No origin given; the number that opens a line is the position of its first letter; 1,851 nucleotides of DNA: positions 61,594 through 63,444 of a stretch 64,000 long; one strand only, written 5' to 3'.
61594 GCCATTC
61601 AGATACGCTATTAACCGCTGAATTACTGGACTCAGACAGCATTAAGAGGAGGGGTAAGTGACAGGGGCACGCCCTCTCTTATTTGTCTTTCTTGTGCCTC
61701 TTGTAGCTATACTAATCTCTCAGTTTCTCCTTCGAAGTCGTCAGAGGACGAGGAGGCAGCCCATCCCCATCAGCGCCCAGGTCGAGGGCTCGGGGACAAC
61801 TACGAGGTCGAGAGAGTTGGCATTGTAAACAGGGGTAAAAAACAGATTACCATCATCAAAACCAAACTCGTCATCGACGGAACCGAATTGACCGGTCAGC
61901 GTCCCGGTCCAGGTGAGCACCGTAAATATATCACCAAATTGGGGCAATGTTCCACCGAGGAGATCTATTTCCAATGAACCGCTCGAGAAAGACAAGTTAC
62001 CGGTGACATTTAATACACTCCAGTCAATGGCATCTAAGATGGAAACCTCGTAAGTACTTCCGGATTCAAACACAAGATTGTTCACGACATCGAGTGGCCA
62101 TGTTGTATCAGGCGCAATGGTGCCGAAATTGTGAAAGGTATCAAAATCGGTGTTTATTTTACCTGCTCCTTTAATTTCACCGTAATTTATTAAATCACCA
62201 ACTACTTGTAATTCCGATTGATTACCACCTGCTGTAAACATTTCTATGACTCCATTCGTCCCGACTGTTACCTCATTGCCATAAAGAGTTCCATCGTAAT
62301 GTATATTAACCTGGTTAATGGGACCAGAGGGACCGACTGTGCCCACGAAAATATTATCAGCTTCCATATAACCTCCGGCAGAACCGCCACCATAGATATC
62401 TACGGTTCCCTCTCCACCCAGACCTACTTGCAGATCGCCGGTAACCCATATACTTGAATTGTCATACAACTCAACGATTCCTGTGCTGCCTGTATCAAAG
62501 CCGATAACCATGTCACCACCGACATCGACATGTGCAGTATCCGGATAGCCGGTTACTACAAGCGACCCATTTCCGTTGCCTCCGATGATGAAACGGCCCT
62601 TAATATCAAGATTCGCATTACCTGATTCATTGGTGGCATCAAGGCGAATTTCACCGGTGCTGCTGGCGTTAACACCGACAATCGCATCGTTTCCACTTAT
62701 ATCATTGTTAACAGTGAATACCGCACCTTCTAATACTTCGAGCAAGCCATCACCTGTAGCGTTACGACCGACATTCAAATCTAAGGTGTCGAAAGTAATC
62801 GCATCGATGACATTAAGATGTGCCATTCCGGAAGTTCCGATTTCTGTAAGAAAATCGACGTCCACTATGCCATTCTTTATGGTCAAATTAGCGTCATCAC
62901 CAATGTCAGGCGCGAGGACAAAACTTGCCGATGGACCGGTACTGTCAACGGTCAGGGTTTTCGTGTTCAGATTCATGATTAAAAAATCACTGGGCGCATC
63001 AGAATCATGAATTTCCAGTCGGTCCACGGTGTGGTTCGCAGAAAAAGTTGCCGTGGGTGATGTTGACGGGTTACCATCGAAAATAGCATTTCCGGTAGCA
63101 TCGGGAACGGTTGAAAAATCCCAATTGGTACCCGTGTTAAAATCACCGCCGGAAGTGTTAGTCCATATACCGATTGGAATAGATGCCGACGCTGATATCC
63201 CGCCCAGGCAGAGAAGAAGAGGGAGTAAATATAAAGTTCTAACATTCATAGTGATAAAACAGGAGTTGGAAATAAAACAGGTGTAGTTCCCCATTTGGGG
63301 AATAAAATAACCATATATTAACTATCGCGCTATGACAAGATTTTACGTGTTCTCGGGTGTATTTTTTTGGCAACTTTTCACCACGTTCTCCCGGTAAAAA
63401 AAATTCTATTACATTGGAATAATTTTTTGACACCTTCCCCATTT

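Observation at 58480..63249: Three tandem paralogous PEP-CTERM beta-helix proteins each carry a different inactivating or truncating lesion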

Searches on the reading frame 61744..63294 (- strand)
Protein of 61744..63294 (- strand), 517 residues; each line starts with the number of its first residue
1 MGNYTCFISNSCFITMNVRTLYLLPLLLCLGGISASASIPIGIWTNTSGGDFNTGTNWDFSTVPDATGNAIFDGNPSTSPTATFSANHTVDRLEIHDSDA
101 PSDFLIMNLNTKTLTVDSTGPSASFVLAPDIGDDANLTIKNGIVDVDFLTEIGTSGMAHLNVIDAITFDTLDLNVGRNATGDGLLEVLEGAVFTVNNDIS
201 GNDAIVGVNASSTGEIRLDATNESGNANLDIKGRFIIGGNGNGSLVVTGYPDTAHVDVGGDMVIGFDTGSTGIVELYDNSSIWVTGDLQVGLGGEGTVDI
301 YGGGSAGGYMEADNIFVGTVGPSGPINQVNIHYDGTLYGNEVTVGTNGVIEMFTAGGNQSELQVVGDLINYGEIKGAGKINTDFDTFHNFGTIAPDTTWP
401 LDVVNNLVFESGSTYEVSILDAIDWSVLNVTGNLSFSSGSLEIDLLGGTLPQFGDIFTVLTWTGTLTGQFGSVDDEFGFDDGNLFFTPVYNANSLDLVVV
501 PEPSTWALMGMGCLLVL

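Call 9: search_protein_families(library=ncbifam, max_evalue=0.1, proteins=[window:61744-63249:-])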
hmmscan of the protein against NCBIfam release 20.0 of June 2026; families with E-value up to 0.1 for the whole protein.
seq(502 aa): 6 families
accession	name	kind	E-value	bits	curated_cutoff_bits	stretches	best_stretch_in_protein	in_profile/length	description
TIGR04393.1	rpt_T5SS_PEPC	repeat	3.8e-06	26.8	23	1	247-290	2-46/49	T5SS/PEP-CTERM-associated repeat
NF038129.1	PEP_NF038129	equivalog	4.7e-05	23.3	65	1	452-501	138-187/194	NF038129 family PEP-CTERM protein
NF035944.1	PEPxxWA-CTERM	domain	0.0011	18.8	35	1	485-497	1-13/24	PEPxxWA-CTERM sorting domain-containing protein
NF038120.1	PEP_CTERM_QFxxD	subfamily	0.0013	18.6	80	1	375-500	97-208/215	NF038120 family PEP-CTERM protein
NF038118.1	PEP_CTERM_CCXG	equivalog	0.025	14.2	90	0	471-501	163-192/199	CCXG family PEP-CTERM protein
TIGR02595.1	PEP_CTERM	domain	0.038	14.8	16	1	485-500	1-16/24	PEP-CTERM sorting domain-containing protein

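Call 41: search_protein_representatives(protein=window:61744-63249:-)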
Query: 502 residues. Proteins with E-value up to 0.001 (for the whole library): 177; up to 1e-10: 15; up to 1e-30: 8. The best 150 are listed.
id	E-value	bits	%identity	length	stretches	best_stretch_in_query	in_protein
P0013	8.8e-235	796.7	73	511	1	7-501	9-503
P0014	1.8e-173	594.5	75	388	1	122-501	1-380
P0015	1.2e-112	393.8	45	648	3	150-500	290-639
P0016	1.4e-86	307.8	48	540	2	98-501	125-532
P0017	4.3e-58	213.8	69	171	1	337-501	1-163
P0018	1.4e-46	175.8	46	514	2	267-502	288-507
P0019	2.4e-40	155.2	45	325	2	116-291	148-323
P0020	8.9e-36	140.2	49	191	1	4-187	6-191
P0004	8.2e-23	97.4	38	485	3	352-501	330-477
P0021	8.6e-21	90.7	38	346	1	185-501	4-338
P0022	3.8e-14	68.8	45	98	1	2-89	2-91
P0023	5.4e-13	65.0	39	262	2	3-135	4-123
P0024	1.1e-12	63.9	32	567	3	177-463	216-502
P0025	1.3e-11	60.4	46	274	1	410-499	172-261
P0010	1.4e-11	60.3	35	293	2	2-128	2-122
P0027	6.5e-10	54.9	34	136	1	3-134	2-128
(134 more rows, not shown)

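Call 46: list_cluster_members(proteins=[window:61744-63294:-, window:59145-59930:-, window:58483-59064:-, window:60782-61477:-, window:60198-60815:-, P0007])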
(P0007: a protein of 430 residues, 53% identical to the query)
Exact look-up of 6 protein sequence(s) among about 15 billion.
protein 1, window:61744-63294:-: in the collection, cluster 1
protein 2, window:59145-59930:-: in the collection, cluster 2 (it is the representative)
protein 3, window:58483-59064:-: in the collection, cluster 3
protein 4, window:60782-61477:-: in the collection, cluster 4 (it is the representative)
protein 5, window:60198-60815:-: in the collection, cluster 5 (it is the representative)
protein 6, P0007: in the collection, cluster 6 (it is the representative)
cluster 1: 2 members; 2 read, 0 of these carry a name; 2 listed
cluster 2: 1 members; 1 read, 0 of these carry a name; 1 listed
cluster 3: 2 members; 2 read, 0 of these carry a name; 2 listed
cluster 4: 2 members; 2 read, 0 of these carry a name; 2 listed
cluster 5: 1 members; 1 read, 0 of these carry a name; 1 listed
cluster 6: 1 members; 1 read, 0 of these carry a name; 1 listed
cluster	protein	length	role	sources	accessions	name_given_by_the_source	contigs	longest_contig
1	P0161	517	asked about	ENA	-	-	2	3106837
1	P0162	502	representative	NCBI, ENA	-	-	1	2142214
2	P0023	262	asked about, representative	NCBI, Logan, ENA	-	-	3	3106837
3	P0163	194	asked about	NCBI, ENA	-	-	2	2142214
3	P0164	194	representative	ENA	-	-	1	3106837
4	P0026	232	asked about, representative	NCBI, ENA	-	-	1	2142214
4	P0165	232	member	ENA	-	-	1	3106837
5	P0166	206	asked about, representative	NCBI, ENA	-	-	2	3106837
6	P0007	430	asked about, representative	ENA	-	-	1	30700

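Call 60: list_cluster_members(proteins=[P0013, P0014, P0016, P0017, P0018, P0019, P0020, P0021, P0022, P0027])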
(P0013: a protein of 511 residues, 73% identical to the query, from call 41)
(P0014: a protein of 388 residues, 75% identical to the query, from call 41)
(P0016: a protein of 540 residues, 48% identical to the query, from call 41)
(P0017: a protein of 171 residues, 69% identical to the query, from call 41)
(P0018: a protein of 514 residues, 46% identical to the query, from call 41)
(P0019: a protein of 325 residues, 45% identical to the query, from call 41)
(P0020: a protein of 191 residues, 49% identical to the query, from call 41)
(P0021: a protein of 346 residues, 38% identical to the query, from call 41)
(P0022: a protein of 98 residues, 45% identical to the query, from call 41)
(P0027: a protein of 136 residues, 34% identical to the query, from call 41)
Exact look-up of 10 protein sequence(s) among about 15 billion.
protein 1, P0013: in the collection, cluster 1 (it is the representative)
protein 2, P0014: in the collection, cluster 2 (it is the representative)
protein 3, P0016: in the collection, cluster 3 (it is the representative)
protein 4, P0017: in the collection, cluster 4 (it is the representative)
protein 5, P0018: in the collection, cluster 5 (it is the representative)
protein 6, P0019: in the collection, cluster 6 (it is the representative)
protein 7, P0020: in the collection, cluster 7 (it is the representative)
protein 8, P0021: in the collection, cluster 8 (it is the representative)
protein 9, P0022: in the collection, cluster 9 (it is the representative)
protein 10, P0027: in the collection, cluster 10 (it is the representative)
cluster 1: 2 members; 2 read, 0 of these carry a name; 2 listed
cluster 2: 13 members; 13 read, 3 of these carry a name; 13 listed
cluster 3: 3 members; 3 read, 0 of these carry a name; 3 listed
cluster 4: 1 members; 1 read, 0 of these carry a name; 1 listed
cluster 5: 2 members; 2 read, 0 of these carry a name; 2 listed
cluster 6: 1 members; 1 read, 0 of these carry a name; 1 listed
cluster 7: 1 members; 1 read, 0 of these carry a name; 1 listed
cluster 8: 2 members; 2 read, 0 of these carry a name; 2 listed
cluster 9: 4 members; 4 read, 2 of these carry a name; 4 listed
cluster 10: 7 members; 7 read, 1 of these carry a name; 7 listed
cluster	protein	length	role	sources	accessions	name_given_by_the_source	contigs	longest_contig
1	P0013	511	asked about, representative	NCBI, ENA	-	-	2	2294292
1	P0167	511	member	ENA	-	-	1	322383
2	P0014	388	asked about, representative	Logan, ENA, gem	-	-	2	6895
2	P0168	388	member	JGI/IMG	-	T5SS/PEP-CTERM-associated repeat protein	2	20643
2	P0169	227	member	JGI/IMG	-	T5SS/PEP-CTERM-associated repeat protein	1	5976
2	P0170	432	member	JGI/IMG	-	T5SS/PEP-CTERM-associated repeat protein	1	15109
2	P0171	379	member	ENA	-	-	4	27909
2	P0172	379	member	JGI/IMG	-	-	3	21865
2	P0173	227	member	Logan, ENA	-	-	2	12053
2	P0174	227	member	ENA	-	-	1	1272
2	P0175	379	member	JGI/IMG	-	-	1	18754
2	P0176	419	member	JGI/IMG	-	-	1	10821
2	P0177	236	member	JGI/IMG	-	-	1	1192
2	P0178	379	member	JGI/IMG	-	-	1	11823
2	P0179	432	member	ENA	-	-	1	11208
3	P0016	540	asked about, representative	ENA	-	-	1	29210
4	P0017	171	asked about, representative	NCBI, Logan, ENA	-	-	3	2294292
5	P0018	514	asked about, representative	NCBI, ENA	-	-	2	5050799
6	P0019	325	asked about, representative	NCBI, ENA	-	-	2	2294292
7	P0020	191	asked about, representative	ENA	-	-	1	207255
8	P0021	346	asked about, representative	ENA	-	-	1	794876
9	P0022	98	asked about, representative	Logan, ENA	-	-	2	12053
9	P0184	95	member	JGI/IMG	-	hypothetical protein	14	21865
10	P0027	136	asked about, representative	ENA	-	-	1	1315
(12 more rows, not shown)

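Call 61: find_encoding_contigs(protein=P0184, flank=8000, max_places=6)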
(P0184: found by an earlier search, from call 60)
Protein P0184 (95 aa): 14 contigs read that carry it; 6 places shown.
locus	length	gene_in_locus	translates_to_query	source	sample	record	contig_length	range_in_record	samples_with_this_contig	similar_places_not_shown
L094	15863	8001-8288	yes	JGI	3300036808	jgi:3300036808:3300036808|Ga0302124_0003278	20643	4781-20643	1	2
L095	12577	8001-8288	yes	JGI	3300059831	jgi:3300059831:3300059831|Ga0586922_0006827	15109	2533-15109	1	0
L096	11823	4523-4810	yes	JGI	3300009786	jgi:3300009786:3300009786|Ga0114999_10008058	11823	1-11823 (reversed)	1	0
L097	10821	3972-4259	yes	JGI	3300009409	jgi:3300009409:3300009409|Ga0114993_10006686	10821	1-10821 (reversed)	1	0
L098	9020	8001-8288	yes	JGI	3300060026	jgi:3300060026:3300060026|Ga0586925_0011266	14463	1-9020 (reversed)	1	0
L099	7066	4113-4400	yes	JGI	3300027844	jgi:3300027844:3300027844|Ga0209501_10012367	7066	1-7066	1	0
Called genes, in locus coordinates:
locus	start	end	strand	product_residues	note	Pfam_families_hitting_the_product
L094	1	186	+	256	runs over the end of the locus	PF03328:HpcH_HpaI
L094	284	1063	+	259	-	PF03328:HpcH_HpaI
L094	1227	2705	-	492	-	PF14691:Fer4_20, PF00070:Pyr_redox (weak), PF01266:DAO (weak), PF03486:HI0933_like (faint), PF07992:Pyr_redox_2, PF12831:FAD_oxidored (weak), PF01593:Amino_oxidase, PF13450:NAD_binding_8, +1 more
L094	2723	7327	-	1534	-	PF00310:GATase_2, PF04898:Glu_syn_central, PF01645:Glu_synthase, PF01493:GXGXG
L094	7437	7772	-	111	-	PF00462:Glutaredoxin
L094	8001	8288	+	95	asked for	-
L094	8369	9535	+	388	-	PF07589:PEP_exosort_dom (weak)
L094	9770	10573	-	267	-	PF01790:LGT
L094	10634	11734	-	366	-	PF01595:CNNM, PF00571:CBS (weak)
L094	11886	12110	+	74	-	-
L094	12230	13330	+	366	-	PF01571:GCV_T, PF08669:GCV_T_C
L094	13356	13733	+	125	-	PF01597:GCV_H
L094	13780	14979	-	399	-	PF07690:MFS_1, PF00083:Sugar_tr (faint), PF07690:MFS_1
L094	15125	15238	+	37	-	-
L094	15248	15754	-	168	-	PF00665:rve, PF13683:rve_3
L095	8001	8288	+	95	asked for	-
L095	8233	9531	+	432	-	PF07589:PEP_exosort_dom (weak)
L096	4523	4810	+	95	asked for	-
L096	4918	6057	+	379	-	PF07589:PEP_exosort_dom (weak)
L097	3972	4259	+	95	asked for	-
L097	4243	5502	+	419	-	PF07589:PEP_exosort_dom (weak)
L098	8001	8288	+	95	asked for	-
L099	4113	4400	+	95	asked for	-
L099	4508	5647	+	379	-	PF07589:PEP_exosort_dom (weak)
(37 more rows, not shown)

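Call 65: find_encoding_contigs(protein=P0013, flank=9000, max_places=2)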
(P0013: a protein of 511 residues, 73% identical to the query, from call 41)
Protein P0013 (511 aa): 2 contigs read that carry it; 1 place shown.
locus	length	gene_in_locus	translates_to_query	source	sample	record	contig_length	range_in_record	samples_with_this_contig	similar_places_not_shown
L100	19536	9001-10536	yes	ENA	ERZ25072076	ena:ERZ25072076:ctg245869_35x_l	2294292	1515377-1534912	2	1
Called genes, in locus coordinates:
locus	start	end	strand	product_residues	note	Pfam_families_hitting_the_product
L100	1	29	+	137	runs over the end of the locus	-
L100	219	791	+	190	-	PF01966:HD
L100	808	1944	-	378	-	PF08240:ADH_N, PF16912:Glu_dehyd_C, PF00107:ADH_zinc_N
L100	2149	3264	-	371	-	PF01384:PHO4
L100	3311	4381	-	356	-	PF01728:FtsJ (weak), PF13489:Methyltransf_23, PF01209:Ubie_methyltran, PF01135:PCMT (faint), PF08241:Methyltransf_11, PF08242:Methyltransf_12, PF13649:Methyltransf_25, PF13847:Methyltransf_31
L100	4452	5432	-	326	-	PF04055:Radical_SAM, PF12345:DUF3641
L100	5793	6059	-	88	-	PF00076:RRM_1, PF22976:RRM_10 (weak)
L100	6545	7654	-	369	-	PF13439:Glyco_transf_4, PF13579:Glyco_trans_4_4, PF00534:Glycos_transf_1, PF13692:Glyco_trans_1_4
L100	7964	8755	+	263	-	PF00106:adh_short, PF08659:KR, PF01370:Epimerase, PF13561:adh_short_C2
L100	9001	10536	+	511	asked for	-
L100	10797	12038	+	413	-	PF24316:Tli3 (faint), PF13088:BNR_2, PF21471:Reelin_subrepeat-B (faint), PF02012:BNR (faint)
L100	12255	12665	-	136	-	PF00903:Glyoxalase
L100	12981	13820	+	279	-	PF05721:PhyH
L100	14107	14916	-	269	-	PF05721:PhyH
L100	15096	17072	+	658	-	-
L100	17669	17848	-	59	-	PF13662:Toprim_4 (weak)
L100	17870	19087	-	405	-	PF05721:PhyH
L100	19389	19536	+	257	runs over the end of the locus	PF05721:PhyH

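Call 67: find_encoding_contigs(protein=P0019, flank=10000, max_places=3)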
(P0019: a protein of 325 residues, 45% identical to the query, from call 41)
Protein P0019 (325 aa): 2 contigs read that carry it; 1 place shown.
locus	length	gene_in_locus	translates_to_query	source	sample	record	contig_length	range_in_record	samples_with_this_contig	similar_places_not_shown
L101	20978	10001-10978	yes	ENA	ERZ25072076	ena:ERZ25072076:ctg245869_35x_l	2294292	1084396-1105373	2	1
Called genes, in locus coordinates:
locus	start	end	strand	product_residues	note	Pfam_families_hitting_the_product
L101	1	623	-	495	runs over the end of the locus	PF00884:Sulfatase, PF01663:Phosphodiest (faint), PF16347:SGSH_C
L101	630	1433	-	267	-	-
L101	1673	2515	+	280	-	PF00561:Abhydrolase_1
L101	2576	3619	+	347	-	-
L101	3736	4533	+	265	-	PF03328:HpcH_HpaI (weak)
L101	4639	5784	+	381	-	PF02746:MR_MLE_N, PF13378:MR_MLE_C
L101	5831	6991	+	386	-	PF02746:MR_MLE_N, PF13378:MR_MLE_C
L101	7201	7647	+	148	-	PF07963:N_methyl (weak)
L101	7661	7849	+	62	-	-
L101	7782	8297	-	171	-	-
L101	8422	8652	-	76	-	PF00413:Peptidase_M10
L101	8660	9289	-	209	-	-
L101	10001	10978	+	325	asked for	-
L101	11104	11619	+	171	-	PF07589:PEP_exosort_dom (weak)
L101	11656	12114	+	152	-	PF07963:N_methyl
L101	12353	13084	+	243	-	-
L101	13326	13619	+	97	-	PF01541:GIY-YIG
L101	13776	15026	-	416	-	PF01546:Peptidase_M20, PF07687:M20_dimer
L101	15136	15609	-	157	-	PF07963:N_methyl (weak)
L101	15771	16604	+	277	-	PF05721:PhyH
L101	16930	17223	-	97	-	PF01541:GIY-YIG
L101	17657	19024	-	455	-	PF00202:Aminotran_3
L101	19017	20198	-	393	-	PF01546:Peptidase_M20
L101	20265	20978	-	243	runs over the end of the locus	PF01135:PCMT, PF00398:RrnaAD, PF13847:Methyltransf_31, PF08241:Methyltransf_11 (weak), PF13649:Methyltransf_25 (weak)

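Call 71: search_protein_families(library=ncbifam, max_evalue=0.01, proteins=[P0013])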
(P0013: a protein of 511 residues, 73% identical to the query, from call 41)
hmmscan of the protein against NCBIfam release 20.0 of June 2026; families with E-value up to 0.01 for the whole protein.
P0013 (511 aa): 6 families
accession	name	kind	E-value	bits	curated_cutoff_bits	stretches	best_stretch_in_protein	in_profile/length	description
NF038129.1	PEP_NF038129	equivalog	1.7e-05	24.8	65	1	474-510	157-194/194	NF038129 family PEP-CTERM protein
NF038118.1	PEP_CTERM_CCXG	equivalog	1.8e-05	24.5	90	0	470-509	160-198/199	CCXG family PEP-CTERM protein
TIGR02595.1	PEP_CTERM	domain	5.1e-05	23.8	16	1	487-506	1-20/24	PEP-CTERM sorting domain-containing protein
TIGR04393.1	rpt_T5SS_PEPC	repeat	0.00086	19.3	23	1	249-292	2-46/49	T5SS/PEP-CTERM-associated repeat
NF038120.1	PEP_CTERM_QFxxD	subfamily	0.0012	18.8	80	1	482-506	188-212/215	NF038120 family PEP-CTERM protein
NF035944.1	PEPxxWA-CTERM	domain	0.0013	18.6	35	1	487-496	1-10/24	PEPxxWA-CTERM sorting domain-containing protein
